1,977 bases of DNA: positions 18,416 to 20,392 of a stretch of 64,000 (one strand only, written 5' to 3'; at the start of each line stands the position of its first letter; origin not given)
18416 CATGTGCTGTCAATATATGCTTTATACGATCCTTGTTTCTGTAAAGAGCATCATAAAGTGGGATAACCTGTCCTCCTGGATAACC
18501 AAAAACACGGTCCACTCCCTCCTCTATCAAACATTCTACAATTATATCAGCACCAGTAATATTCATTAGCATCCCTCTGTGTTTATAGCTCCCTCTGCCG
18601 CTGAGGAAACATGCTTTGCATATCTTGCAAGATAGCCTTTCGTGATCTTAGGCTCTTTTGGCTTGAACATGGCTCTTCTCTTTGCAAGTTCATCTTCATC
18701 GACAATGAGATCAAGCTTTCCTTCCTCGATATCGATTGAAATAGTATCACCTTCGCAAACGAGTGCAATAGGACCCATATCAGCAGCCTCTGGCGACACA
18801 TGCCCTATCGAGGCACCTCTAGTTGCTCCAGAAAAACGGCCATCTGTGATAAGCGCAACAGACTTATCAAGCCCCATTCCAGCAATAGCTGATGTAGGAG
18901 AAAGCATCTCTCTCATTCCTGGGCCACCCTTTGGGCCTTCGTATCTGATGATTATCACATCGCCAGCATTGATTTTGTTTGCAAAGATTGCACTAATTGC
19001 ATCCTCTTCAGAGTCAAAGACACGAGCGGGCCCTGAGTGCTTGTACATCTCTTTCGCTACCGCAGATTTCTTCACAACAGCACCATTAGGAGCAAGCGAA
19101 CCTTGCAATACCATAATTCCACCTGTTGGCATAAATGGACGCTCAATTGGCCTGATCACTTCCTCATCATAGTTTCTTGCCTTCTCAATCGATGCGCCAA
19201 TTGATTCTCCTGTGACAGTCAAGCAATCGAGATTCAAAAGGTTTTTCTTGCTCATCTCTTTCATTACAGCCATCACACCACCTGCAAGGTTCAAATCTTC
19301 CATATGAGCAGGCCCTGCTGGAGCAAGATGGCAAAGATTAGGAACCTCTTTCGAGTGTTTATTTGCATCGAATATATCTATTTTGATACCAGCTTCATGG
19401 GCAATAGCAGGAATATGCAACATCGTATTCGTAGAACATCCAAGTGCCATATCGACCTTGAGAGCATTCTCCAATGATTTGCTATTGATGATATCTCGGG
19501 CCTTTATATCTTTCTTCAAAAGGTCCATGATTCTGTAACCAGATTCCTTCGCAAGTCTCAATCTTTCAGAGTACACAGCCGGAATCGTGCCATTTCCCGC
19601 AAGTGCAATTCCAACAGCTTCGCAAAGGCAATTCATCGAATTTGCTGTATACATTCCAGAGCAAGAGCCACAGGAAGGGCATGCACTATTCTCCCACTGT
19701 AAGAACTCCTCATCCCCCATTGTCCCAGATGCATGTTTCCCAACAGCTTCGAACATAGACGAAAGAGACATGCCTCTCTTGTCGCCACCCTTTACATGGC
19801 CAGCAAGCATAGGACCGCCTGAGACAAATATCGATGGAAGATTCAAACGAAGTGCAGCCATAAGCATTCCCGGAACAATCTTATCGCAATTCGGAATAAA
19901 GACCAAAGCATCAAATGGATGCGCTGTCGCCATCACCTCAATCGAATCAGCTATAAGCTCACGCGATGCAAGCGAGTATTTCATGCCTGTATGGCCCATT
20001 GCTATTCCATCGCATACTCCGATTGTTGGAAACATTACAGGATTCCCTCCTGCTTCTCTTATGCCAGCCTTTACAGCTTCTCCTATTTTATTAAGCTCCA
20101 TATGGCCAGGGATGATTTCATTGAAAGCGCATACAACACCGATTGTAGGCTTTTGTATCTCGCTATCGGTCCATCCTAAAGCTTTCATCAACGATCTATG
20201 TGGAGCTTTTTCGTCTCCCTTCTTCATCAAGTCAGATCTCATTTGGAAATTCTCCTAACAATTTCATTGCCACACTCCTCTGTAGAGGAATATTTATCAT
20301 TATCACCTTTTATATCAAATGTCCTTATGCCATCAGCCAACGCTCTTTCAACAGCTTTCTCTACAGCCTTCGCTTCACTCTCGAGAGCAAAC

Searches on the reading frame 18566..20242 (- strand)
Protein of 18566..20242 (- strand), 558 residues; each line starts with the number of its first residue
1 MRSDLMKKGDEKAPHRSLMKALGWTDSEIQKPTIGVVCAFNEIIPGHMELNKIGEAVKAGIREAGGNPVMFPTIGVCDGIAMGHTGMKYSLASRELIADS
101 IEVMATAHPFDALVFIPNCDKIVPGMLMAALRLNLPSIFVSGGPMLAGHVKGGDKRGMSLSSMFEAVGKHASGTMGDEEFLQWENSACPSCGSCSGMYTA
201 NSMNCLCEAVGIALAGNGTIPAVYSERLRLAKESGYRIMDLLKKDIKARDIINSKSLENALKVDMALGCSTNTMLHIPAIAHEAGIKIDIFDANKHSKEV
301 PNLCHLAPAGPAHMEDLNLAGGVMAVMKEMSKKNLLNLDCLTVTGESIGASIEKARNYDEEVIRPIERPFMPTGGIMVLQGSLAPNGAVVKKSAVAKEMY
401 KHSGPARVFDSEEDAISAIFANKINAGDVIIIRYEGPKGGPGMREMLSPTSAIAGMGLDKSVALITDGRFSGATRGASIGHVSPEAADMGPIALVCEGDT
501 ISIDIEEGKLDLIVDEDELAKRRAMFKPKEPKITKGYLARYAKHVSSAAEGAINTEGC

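Call 4: search_protein_families(library=pfam, proteins=[window:18566-20242:-])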
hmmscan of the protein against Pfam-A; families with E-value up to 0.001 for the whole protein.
window:18566-20242:- (558 aa): 2 families
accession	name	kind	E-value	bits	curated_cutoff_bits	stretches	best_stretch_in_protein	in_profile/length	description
PF00920.27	ILVD_EDD_N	-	1.5e-135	451.9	27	1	31-349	1-314/316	Dihydroxy-acid/6-phosphogluconate dehydratase N-terminal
PF24877.1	ILV_EDD_C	-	3.6e-81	271.6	27.7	1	361-552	1-191/191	Dihydroxy-acid/6-phosphogluconate dehydratase C-terminal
